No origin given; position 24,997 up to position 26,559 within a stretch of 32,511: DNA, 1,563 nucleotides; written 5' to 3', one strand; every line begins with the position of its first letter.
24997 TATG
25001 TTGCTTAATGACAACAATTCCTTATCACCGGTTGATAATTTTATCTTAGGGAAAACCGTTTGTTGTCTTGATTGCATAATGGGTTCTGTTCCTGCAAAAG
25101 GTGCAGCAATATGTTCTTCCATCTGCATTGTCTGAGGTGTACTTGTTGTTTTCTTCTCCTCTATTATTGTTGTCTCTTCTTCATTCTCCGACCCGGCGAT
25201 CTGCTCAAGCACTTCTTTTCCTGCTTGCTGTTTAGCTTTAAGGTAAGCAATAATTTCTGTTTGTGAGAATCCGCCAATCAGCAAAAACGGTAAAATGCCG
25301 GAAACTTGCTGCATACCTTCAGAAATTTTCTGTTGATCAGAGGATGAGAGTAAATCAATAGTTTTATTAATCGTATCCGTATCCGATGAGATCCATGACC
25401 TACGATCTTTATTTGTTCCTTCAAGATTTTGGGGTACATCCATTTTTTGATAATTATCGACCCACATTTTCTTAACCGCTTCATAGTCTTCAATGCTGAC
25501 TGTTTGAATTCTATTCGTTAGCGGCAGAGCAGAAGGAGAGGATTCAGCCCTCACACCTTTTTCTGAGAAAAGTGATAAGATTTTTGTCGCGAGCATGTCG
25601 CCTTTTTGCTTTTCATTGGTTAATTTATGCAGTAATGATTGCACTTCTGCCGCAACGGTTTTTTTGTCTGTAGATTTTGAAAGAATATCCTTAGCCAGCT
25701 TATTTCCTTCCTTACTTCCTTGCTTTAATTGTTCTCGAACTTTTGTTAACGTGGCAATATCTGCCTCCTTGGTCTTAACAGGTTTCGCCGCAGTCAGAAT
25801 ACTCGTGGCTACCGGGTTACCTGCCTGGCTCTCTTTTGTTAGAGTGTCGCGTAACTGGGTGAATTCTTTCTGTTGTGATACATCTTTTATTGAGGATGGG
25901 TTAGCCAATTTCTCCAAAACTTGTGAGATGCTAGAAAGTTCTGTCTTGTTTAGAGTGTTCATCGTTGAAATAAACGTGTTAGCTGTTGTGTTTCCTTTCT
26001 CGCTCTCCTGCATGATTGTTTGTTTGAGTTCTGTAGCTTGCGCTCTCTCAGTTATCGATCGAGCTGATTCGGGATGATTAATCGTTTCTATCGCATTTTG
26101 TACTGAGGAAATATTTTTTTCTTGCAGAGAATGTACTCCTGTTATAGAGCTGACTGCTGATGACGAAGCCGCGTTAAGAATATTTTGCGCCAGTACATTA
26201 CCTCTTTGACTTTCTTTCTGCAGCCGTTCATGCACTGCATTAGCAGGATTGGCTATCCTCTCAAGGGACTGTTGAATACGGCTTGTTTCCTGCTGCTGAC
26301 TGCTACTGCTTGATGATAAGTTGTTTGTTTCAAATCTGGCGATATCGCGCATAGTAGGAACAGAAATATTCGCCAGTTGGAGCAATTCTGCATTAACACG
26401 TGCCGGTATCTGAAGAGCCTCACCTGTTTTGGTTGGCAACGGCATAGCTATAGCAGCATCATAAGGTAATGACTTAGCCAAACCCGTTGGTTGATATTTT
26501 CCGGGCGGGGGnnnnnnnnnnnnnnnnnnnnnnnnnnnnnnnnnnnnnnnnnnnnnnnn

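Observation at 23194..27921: Giant protein has a nested repeat architecture: two modules, three ~195-aa super-repeats and 14 GN.LA..IL motifs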

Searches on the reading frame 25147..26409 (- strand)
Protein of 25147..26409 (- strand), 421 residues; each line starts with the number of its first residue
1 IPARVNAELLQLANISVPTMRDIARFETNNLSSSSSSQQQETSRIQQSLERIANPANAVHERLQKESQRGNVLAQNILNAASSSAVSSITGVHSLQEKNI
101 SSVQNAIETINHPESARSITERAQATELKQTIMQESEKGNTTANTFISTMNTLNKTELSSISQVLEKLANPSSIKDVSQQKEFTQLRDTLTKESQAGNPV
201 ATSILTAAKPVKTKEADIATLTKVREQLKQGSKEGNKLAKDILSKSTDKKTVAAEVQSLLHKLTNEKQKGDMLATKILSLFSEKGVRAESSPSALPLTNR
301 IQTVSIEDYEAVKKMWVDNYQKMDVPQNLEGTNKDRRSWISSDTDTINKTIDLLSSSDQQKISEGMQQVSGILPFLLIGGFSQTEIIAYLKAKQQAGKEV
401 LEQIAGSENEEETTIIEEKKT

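Call 20: search_solved_structures(query=A1, max_evalue=10)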
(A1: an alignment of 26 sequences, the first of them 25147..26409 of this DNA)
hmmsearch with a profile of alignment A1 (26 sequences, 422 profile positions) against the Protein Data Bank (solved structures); distinct sequences matched with E-value up to 10: 10.
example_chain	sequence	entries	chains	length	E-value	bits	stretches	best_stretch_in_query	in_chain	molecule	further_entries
9r1k_A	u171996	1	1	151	0.025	16.8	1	159-285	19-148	sc-apCC-4-A7F-1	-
9r1n_A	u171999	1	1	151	0.047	15.8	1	160-286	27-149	sc-apCC-4-DPH-2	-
8a3k_UNK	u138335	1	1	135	0.068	15.3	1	160-285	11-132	sc-apCC-4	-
9r1j_A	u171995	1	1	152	0.12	14.5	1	159-285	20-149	sc-apCC-4-NR-1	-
6roc_A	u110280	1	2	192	0.13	14.4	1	156-296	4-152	Putative surface protein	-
6qo1_A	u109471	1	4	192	0.14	14.3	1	156-296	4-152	Putative surface protein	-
4tql_A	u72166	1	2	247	0.25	13.5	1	63-290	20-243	Three helix bundle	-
9tau_A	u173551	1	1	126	0.4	12.8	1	177-284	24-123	De novo photoenzyme variant ABLE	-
1v8b_A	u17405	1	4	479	0.43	12.7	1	115-169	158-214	adenosylhomocysteinase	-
9dnn_E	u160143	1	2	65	0.85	11.7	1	71-120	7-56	Designed site-2 binder S2B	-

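Call 26: predict_structure(alignment_id=A1)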
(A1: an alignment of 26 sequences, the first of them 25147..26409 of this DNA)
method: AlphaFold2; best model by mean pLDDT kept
length: 421 residues; sequences in the alignment: 26
mean_pLDDT: 84.8   pTM: 0.59
mean pLDDT of the five models: 84.8, 82.0, 81.0, 79.4, 78.2
residues with pLDDT >= 90: 187; 70-90: 175; 50-70: 47; < 50: 12
segments of 3 or more residues with pLDDT < 50: 88-95, 290-292
pLDDT, mean of each block of 10 residues (from residue 1): 71 88 89 67 80 81 87 87 63 55 89 88 94 96 95 91 92 93 95 94 87 68 91 90 85 87 88 92 74 66 90 96 81 81 95 90 85 86 94 97 86 59 52
secondary structure, 60 per line:
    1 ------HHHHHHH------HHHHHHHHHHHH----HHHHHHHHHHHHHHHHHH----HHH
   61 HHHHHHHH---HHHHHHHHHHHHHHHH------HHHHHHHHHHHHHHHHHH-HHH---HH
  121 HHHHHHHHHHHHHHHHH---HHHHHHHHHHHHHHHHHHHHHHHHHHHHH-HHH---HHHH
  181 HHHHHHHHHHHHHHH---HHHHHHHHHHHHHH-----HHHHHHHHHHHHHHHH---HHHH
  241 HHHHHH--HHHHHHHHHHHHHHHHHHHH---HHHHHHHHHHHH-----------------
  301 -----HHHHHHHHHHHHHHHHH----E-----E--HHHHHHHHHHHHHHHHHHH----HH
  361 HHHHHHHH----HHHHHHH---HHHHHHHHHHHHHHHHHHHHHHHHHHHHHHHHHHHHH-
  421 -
elements in order: H7-13 H20-31 H36-53 H58-68 H72-87 H94-111 H119-137 H141-169 H177-195 H199-212 H218-233 H237-246 H249-268 H272-283 H306-322 H336-354 H359-368 H373-379 H383-419

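Call 29: fold_search(model_id=the predicted structure, library=pdb)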
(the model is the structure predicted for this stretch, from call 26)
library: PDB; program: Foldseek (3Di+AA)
matches with E <= 10: 155; with E <= 0.001: 0
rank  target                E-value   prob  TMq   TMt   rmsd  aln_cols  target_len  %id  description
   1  8f7n                  1.6e-01  0.18  0.13  0.14  30.5       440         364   10  Crystal structure of chemoreceptor McpZ ligand sensing domain (released 2023-07-05)
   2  8v3b_a                1.7e-01  0.23  0.16  0.16  27.2       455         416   14  Computational Designed Nanocage O43_129_+4 (released 2024-03-13)
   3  7a0g_BBB              9.4e-01  0.04  0.09  0.10  39.3       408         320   12  Structure of the SmhB pore of the tripartite alpha-pore forming toxin, Smh, from Serratia marcescens. (released 2021-03-31)
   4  7ocy_A                9.4e-01  0.04  0.08  0.07  29.3       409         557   14  Enterococcus faecalis EfrCD in complex with a nanobody (released 2022-05-18)
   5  8qx8_C                1.2e+00  0.06  0.11  0.07  44.5       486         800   14  Endosomal membrane tethering complex CORVET (released 2024-07-03)
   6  9exk                  1.4e+00  0.05  0.12  0.06  24.8       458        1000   12  Scalable protein design using hallucination in a relaxed sequence space (released 2024-10-16)
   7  3o1i_B                1.4e+00  0.04  0.08  0.10  32.9       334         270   13  Crystal Structure of the TorS sensor domain - TorT complex in the absence of ligand (released 2011-12-21)
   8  7wc8                  1.4e+00  0.04  0.10  0.11  26.9       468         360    9  Crystal structure of serotonin 2A receptor in complex with lumateperone (released 2022-01-26)
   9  6grk_A                1.6e+00  0.04  0.10  0.10  25.8       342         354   11  Structure of the soluble AhlB of the tripartite alpha-pore forming toxin, AHL, from Aeromonas hydrophila. (released 2019-07-03)
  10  8qkr_A                1.7e+00  0.06  0.10  0.13  28.1       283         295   10  Plasmodium falciparum reticulocyte-binding protein homologue 5 (PfRH5) bound to R5.251 (released 2024-07-31)
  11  7y8t_B                1.7e+00  0.04  0.10  0.07  22.8       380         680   12  Structure of Cas7-11-crRNA in complex with TPR-CHAT (released 2023-06-28)
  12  4hnm                  1.9e+00  0.03  0.10  0.09  30.0       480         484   11  Crystal structure of human catenin-beta-like 1 56 kDa fragment (released 2013-07-31)
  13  8pm6                  1.9e+00  0.02  0.09  0.07  28.3       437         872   12  Human bile salt export pump (BSEP) in complex with inhibitor GBM in nanodiscs (released 2023-11-22)
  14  5i6j                  1.9e+00  0.02  0.09  0.09  38.9       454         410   10  Crystal Structure of SRGAP2 F-BARx (released 2017-03-08)
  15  5h7c_C                2.0e+00  0.05  0.11  0.12  31.3       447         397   10  Crystal structure of a repeat protein with two Protein A-DHR14 repeat modules (released 2017-06-28)
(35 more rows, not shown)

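Call 79: fold_search(model_id=the predicted structure, library=viral)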
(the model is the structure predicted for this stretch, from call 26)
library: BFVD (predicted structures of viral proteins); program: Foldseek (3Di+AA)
matches with E <= 10: 208; with E <= 0.001: 0
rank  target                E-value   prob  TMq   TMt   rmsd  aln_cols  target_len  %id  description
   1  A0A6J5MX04            4.0e-02  0.18  0.09  0.09  32.1       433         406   10  Intramolecular chaperone auto-processing domain containing protein [uncultured Caudovirales phage]
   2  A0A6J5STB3            3.4e-01  0.09  0.13  0.09  28.9       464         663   14  Uncharacterized protein [uncultured Caudovirales phage]
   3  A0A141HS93            3.4e-01  0.07  0.09  0.05  26.3       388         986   13  (no name in the UniProt tables at hand)
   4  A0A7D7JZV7            3.8e-01  0.09  0.08  0.07  36.2       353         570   11  (no name in the UniProt tables at hand)
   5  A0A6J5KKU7            4.4e-01  0.10  0.14  0.10  28.0       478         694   12  Uncharacterized protein [uncultured Caudovirales phage]
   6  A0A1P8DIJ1            4.6e-01  0.05  0.09  0.06  37.2       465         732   13  (no name in the UniProt tables at hand)
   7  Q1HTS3                5.4e-01  0.07  0.10  0.08  63.4       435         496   11  F3L [Squirrelpox virus]
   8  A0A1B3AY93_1          6.4e-01  0.04  0.08  0.03  39.7       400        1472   16  Tape measure protein [Gordonia phage Bantam]
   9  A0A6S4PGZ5            7.6e-01  0.03  0.07  0.05  45.4       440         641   13  T10G3.5 [uncultured phage_MedDCM-OCT-S39-C11]
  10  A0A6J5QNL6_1          8.3e-01  0.10  0.13  0.05  38.2       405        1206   14  DNA 3'-5' helicase [uncultured Caudovirales phage]
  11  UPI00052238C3         8.6e-01  0.03  0.08  0.09  37.8       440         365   12  (no name look-up for this kind of identifier)
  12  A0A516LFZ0            9.4e-01  0.08  0.12  0.09  33.4       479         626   11  (no name in the UniProt tables at hand)
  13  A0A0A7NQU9            9.4e-01  0.03  0.08  0.04  41.2       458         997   14  Endonuclease [Lactobacillus phage LfeInf]
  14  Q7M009                9.4e-01  0.02  0.08  0.04  39.9       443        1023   12  Major acidic nuclear protein/transactivator protein complex [Simian cytomegalovirus (strain Colburn)]
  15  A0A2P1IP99            9.8e-01  0.06  0.11  0.07  29.3       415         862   11  Polyprotein (Fragment) [Sicinivirus sp.]
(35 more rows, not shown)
